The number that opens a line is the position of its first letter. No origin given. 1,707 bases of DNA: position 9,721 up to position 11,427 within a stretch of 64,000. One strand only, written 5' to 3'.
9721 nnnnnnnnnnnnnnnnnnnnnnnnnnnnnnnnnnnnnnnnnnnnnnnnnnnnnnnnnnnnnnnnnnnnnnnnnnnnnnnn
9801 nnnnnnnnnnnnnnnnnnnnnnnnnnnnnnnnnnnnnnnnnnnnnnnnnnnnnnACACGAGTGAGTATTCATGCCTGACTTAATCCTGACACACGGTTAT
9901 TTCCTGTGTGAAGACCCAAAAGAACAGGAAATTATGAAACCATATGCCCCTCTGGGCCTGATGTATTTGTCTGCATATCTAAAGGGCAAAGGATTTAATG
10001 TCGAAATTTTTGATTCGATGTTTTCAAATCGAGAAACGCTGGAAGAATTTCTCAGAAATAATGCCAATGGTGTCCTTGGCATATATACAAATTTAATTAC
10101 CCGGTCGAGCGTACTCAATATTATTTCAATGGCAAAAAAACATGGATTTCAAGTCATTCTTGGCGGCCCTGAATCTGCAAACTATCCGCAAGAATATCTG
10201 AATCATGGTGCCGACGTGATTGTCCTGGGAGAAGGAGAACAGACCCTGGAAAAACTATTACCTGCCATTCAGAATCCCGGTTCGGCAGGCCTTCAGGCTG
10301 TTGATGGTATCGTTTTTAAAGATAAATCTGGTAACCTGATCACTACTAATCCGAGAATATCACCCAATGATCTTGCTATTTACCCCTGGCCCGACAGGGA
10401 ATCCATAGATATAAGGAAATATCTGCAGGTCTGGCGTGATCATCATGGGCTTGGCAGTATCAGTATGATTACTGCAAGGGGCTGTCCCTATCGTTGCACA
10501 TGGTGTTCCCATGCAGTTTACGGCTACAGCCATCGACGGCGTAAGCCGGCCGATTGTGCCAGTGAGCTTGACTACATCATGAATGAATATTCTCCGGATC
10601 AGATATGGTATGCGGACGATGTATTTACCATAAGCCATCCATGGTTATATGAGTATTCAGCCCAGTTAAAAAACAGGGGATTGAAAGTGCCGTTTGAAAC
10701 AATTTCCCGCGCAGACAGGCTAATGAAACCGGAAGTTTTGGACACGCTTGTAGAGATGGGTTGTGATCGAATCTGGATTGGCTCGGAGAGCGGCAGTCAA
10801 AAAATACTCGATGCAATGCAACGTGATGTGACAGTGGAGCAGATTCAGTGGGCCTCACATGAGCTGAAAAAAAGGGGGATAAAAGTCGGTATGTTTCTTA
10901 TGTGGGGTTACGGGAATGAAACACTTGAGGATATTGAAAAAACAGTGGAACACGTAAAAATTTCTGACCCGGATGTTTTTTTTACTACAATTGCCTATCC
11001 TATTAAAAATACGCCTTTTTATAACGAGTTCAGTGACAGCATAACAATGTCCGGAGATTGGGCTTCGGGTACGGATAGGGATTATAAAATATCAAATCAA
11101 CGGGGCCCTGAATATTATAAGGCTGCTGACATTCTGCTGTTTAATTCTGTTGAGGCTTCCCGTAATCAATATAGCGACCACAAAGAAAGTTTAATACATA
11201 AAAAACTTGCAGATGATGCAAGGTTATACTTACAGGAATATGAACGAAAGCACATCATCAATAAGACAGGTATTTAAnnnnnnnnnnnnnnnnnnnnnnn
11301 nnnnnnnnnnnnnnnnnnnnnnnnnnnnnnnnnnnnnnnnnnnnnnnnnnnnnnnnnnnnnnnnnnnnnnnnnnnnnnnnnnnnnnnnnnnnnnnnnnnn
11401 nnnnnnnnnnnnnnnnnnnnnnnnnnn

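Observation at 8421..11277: Tandem duplicated B12-binding radical SAM genes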

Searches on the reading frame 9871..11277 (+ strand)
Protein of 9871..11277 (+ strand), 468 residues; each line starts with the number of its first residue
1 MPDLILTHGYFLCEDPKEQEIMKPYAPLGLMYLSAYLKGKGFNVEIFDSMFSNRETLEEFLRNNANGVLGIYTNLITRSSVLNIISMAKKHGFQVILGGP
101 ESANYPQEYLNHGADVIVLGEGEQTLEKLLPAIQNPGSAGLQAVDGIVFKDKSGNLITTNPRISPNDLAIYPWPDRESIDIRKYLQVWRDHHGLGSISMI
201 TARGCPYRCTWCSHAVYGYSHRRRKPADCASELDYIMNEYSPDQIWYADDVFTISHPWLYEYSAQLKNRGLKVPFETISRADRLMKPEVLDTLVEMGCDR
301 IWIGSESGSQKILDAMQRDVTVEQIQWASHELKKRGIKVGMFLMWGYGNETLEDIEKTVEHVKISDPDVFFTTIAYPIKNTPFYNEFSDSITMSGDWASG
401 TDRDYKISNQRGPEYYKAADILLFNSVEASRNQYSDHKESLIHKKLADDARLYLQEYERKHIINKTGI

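Call 4: search_protein_families(library=pfam, proteins=[window:9871-11277:+], max_evalue=0.01)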
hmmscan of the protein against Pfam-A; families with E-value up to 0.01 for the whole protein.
window:9871-11277:+ (468 aa): 4 families
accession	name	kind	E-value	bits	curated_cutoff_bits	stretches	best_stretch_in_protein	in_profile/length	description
PF04055.27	Radical_SAM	-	3.4e-20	73.3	29.5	1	199-361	1-165/166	Radical SAM superfamily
PF02310.24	B12-binding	-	2.3e-15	56.9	32.1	1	25-129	12-120/121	B12 binding domain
PF19864.5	Radical_SAM_N2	-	0.005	16.7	29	0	95-136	89-128/151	Radical SAM proteins, N-terminal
PF01261.30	AP_endonuc_2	-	0.0066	16.6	31.1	0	290-365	74-150/249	Xylose isomerase-like TIM barrel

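Call 6: search_protein_families(library=ncbifam, proteins=[window:9871-11277:+], max_evalue=0.001)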
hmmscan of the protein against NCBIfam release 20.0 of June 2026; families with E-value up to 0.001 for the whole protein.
window:9871-11277:+ (468 aa): 30 families (the best 25 are shown)
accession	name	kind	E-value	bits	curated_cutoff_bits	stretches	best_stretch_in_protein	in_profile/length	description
TIGR04479.1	bcpD_PhpK_rSAM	subfamily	4.1e-38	131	600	1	28-386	73-430/504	PhpK family radical SAM P-methyltransferase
TIGR02026.1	BchE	equivalog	7.7e-38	130.6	481.35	1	20-396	15-395/497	magnesium-protoporphyrin IX monomethyl ester anaerobic oxidative cyclase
TIGR03471.1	HpnJ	equivalog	8.6e-31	107.3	577.6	1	71-413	74-414/472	hopanoid biosynthesis associated radical SAM protein HpnJ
TIGR04072.2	rSAM_ladder_B12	equivalog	4e-30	104.8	360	1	23-371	12-355/443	lipid biosynthesis B12-binding/radical SAM protein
NF050148.1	rSAM_ApyD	equivalog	7.9e-26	90.6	750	1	21-395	19-401/645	RiPP biosynthesis radical SAM protein ApyD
TIGR04013.1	B12_SAM_MJ_1487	hypoth_equivalog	1.2e-25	90.2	251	2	53-224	31-180/382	TIGR04013 family B12-binding domain/radical SAM domain-containing protein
TIGR04014.1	B12_SAM_MJ_0865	equivalog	1.8e-24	86.3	360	2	280-384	252-355/434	methyl-coenzyme M reductase glutamine C-methyltransferase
TIGR04385.1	B12_rSAM_cofa1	equivalog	2.3e-24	86.4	450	1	27-360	20-359/438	B12 lower ligand biosynthesis radical SAM protein BzaD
TIGR04367.1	HpnR_B12_rSAM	equivalog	6.1e-24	84.4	650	1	25-385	20-371/490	hopanoid C-3 methylase HpnR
NF038361.1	rSAM_Sden_1168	equivalog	6.1e-20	71.3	575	1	92-364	170-450/560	Sden_1168 family B12-binding radical SAM P-methyltransferase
TIGR04295.1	B12_rSAM_oligo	hypoth_equivalog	2.4e-17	62.8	400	1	88-322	97-318/422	TIGR04295 family B12-binding domain-containing radical SAM protein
NF033712.0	B12_rSAM_KedN5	subfamily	8.7e-14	50.6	700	1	87-213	87-212/624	KedN5 family methylcobalamin-dependent radical SAM C-methyltransferase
TIGR03975.1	rSAM_ocin_1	subfamily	9.5e-14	50.8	281.85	1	65-346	128-411/606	RiPP maturation radical SAM C-methyltransferase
NF033070.1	rSAM_AprD4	equivalog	2e-13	50.1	500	1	138-362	142-363/456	AprD4 family radical SAM diol-dehydratase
NF045585.1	rSAM_slr0320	equivalog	1.9e-12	46.5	775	1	86-360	130-404/511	photosystem II high light acclimation radical SAM protein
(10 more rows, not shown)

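Call 17: search_solved_structures(query=window:9871-11277:+, max_evalue=0.01)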
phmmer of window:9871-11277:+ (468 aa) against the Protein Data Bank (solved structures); distinct sequences matched with E-value up to 0.01: 5.
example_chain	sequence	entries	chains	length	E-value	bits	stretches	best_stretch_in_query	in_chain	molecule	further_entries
9ccb_A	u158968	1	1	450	3.4e-13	52.6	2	270-386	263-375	Radical SAM core domain-containing protein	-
9n1b_A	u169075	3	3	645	9.3e-11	44.5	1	88-215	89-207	Radical SAM protein | Radical SAM enzyme CysS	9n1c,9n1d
6fd2_B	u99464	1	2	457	5.8e-10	41.9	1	139-383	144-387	Putative apramycin biosynthetic oxidoreductase 4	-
5ul2_A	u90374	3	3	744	2.6e-06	29.8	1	31-363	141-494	OxsB protein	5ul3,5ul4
6wte_A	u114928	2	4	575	0.0021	20.2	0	188-359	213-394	B12-binding domain-containing protein | Tryptophan-C2-methyltransferase containing B12-binding domain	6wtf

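Call 33: list_cluster_members(proteins=[P0001, window:9871-11277:+, window:7326-8321:+])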
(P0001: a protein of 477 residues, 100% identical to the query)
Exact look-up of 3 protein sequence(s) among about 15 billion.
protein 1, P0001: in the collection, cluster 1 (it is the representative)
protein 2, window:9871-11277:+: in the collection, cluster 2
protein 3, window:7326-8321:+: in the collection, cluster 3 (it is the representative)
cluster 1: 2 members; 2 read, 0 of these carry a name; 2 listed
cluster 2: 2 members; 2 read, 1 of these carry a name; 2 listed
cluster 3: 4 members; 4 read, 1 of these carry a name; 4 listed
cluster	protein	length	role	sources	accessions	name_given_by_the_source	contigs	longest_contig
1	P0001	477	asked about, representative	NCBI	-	-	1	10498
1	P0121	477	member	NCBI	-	-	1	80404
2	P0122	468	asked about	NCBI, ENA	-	-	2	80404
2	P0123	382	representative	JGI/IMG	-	radical SAM superfamily enzyme YgiQ (UPF0313 family)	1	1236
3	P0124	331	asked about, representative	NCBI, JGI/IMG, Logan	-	hypothetical protein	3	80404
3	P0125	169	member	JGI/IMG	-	-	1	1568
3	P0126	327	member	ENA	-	-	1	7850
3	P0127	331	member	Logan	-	-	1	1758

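Call 34: find_encoding_contigs(protein=window:9871-11277:+, flank=1000, max_places=3)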
Protein window:9871-11277:+ (468 aa): 2 contigs read that carry it; 2 places shown.
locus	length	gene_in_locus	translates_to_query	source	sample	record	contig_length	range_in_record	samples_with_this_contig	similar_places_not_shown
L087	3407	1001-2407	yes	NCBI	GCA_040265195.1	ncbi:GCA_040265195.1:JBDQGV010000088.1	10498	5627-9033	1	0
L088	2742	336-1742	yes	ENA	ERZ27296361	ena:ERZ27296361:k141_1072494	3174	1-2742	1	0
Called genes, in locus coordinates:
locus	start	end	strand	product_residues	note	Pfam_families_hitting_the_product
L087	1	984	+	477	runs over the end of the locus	PF02310:B12-binding (weak), PF04055:Radical_SAM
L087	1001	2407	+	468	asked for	PF02310:B12-binding, PF04055:Radical_SAM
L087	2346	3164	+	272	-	PF01209:Ubie_methyltran, PF01170:UPF0020 (weak), PF13489:Methyltransf_23, PF03848:TehB (faint), PF08241:Methyltransf_11, PF08242:Methyltransf_12, PF13649:Methyltransf_25, PF13847:Methyltransf_31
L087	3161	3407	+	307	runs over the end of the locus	PF13489:Methyltransf_23 (faint), PF13847:Methyltransf_31, PF08241:Methyltransf_11, PF13649:Methyltransf_25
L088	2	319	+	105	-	?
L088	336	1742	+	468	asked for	PF02310:B12-binding, PF04055:Radical_SAM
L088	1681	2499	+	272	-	PF01209:Ubie_methyltran, PF01170:UPF0020 (weak), PF13489:Methyltransf_23, PF03848:TehB (faint), PF08241:Methyltransf_11, PF08242:Methyltransf_12, PF13649:Methyltransf_25, PF13847:Methyltransf_31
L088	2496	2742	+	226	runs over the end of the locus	?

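Call 37: find_related_loci(query=window:9871-11277:+, collection=metagenome_contigs, flank=8000)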
Query window:9871-11277:+ (468 aa) in metagenome_contigs; peptide patterns used: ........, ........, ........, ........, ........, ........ (x = any residue, [..] = any of these).
105 stretches matched a pattern; 57 encode a relative of the query (tblastn E <= 1e-3); 57 distinct loci.
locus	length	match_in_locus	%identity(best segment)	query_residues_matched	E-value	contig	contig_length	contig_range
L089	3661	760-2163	62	1-468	0e+0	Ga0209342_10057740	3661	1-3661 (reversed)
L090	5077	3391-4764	57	1-461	0e+0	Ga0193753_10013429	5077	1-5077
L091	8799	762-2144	56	1-458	0e+0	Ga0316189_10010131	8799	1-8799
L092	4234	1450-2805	58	1-451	0e+0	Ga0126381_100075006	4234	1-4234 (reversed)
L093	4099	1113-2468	58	1-451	0e+0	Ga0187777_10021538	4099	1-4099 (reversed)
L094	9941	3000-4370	56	1-455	3e-179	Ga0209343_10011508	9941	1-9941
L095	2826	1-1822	59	1-438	0e+0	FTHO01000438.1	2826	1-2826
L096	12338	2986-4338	57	1-451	3e-176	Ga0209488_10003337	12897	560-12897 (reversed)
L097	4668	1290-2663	57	1-461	0e+0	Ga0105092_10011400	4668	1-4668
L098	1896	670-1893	63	1-409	0e+0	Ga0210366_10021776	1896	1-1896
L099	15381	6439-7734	58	1-431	2e-175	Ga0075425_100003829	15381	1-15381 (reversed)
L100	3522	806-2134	57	1-436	0e+0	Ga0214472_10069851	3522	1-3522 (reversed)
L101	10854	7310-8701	56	1-451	7e-172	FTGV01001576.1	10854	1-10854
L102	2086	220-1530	54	1-436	3e-173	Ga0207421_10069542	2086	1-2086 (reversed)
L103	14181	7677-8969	51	1-441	1e-156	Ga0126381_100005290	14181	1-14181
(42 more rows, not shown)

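Call 48: find_homologous_proteins(query=window:9871-11277:+, max_evalue=1e-10)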
Query window:9871-11277:+ (468 aa): 7996 proteins with E <= 1e-10 among 8000 candidates; the best 120 are listed.
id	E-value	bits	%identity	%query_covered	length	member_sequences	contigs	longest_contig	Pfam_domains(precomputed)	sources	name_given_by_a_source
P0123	1.2e-264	897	100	82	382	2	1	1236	PF04055.28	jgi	jgi:radical SAM superfamily enzyme YgiQ (UPF0313 family)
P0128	1.1e-229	781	68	100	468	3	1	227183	PF04055.28,PF02310.25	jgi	-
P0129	1.6e-219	748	66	100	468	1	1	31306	PF04055.28,PF02310.25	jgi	jgi:radical SAM superfamily enzyme YgiQ (UPF0313 family)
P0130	5.2e-214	730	66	100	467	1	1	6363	PF04055.28,PF02310.25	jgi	-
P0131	2.5e-208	711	64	99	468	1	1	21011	PF04055.28,PF02310.25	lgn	-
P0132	1.4e-207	708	64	99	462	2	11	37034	PF04055.28,PF02310.25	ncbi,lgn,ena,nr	ncbi:MAG: hypothetical protein A3I78_08160 [Gammaproteobacteria bacterium RIFCSPLOWO2_02_FULL_56_15]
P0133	2.3e-206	704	63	99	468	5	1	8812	PF04055.28,PF02310.25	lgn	-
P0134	2.6e-205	701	65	98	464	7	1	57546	PF04055.28,PF02310.25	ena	-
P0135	4.1e-205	700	63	99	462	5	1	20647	PF04055.28,PF02310.25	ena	-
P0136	1.5e-189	649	62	93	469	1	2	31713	PF04055.28,PF02310.25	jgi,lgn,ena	-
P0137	1.5e-188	646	61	93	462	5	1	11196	PF04055.28,PF02310.25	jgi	jgi:radical SAM superfamily enzyme YgiQ (UPF0313 family)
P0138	8.0e-188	643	59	97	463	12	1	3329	PF04055.28,PF02310.25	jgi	jgi:anaerobic magnesium-protoporphyrin IX monomethyl ester cyclase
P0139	3.3e-187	641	62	92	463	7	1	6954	PF04055.28,PF02310.25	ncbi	ncbi:MAG TPA: radical SAM protein [Thermoanaerobaculia bacterium]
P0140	9.1e-187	640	58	97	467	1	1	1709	PF04055.28,PF02310.25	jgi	jgi:anaerobic magnesium-protoporphyrin IX monomethyl ester cyclase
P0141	1.3e-186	639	60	97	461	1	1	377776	PF04055.28,PF02310.25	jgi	jgi:anaerobic magnesium-protoporphyrin IX monomethyl ester cyclase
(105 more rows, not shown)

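Call 57: predict_structure(alignment_id=A3)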
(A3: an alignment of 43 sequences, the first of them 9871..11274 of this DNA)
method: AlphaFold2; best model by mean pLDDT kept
length: 468 residues; sequences in the alignment: 43
mean_pLDDT: 86.8   pTM: 0.84
mean pLDDT of the five models: 86.8, 86.2, 86.2, 85.1, 84.8
residues with pLDDT >= 90: 260; 70-90: 165; 50-70: 32; < 50: 11
segments of 3 or more residues with pLDDT < 50: 215-219, 250-252
pLDDT, mean of each block of 10 residues (from residue 1): 89 82 84 92 94 93 93 86 96 92 91 92 88 80 93 93 74 90 94 89 61 49 85 95 82 77 96 90 92 95 72 76 93 96 84 93 94 82 82 83 81 93 97 95 98 94 54
secondary structure, 60 per line:
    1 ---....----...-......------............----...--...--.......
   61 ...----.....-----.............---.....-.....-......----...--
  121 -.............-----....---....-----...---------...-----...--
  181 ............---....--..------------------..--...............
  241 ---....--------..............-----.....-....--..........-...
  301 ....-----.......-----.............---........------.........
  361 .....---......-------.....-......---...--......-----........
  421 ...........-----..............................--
elements in order: E4-7 H16-21 H28-39 E44-46 H54-63 E68-72 H78-90 E94-98 H100-104 H106-111 E116-118 H122-134 H140-143 E147-150 E156-158 H181-192 E196-199 H226-240 E244-247 H256-269 E275-279 H281-284 H287-296 E298-304 H310-316 H322-334 E338-345 H352-365 E369-374 H382-386 E391-393 E405-407 H413-431 H437-466

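Call 59: fold_search(model_id=the predicted structure, library=pdb)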
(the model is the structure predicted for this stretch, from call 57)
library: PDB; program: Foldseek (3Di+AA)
matches with E <= 10: 1725; with E <= 0.001: 98
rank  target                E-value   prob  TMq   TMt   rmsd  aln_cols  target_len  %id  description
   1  6wte_A                1.5e-20  1.00  0.67  0.56   6.5       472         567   18  Structure of radical S-adenosylmethionine methyltransferase, TsrM, from Kitasatospora setae with cobalamin and [4Fe-4S (released 2020-12-23)
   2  6wte_B                5.4e-20  1.00  0.68  0.60   4.7       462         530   19  Structure of radical S-adenosylmethionine methyltransferase, TsrM, from Kitasatospora setae with cobalamin and [4Fe-4S (released 2020-12-23)
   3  5ul3                  6.8e-20  1.00  0.71  0.48   8.5       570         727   18  Structure of Cobalamin-dependent S-adenosylmethionine radical enzyme OxsB with aqua-cobalamin bound (released 2017-04-19)
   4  5ul4                  2.8e-19  1.00  0.66  0.44   9.2       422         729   21  Structure of Cobalamin-dependent S-adenosylmethionine radical enzyme OxsB with aqua-cobalamin and S-adenosylmethionine b (released 2017-04-19)
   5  6wtf_A                4.2e-19  1.00  0.66  0.58   5.4       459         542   19  Structure of radical S-adenosylmethionine methyltransferase, TsrM, from Kitasatospora setae with tryptophan substrate  (released 2020-12-23)
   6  6wtf_B                9.4e-19  1.00  0.64  0.57   5.5       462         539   19  Structure of radical S-adenosylmethionine methyltransferase, TsrM, from Kitasatospora setae with tryptophan substrate  (released 2020-12-23)
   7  9ccb                  1.0e-18  1.00  0.64  0.72   6.0       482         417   19  X-ray crystal structure of methyl-coenzyme M reductase glutamine methylase (MgmA) from Methanothermobacter marburgensis  (released 2025-01-01)
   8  6fd2_A                5.2e-18  1.00  0.72  0.74   5.2       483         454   16  Radical SAM 1,2-diol dehydratase AprD4 in complex with its substrate paromamine (released 2018-01-17)
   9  5ul2                  7.8e-18  1.00  0.70  0.47   7.2       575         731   16  Structure of Apo, SeMet-labeled Cobalamin-dependent S-adenosylmethionine radical enzyme OxsB (released 2017-04-19)
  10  6fd2_B                6.4e-17  1.00  0.70  0.72   5.5       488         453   16  Radical SAM 1,2-diol dehydratase AprD4 in complex with its substrate paromamine (released 2018-01-17)
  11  9n1c                  9.0e-17  1.00  0.66  0.51   4.8       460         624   18  Crystal structure of CysS from Corallococcus sp. CA054B with 5'-deoxyadenosine, methionine, and pantetheinylated 3-ethox (released 2026-01-28)
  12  9n1d                  1.1e-16  1.00  0.68  0.53   5.0       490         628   18  Crystal structure of CysS from Corallococcus sp. CA054B with 5'-deoxyadenosine and methionine bound (released 2026-01-28)
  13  9n1b                  2.0e-16  1.00  0.65  0.51   6.6       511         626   18  Crystal structure of CysS from Corallococcus sp. CA054B with 5'-deoxyadenosine, methionine, and pantetheinylated 3-metho (released 2026-01-28)
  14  7kdy_B                4.6e-15  1.00  0.66  0.48   5.6       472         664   14  Crystal structure of Streptomyces tokunonesis TokK with hydroxycobalamin, 5'-deoxyadenosine, methionine, and (2R)-pant (released 2022-01-12)
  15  7kdx_A                1.4e-14  1.00  0.66  0.49   5.6       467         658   14  Crystal structure of Streptomyces tokunonesis TokK with hydroxycobalamin, 5'-deoxyadenosine, and methionine (released 2022-01-12)
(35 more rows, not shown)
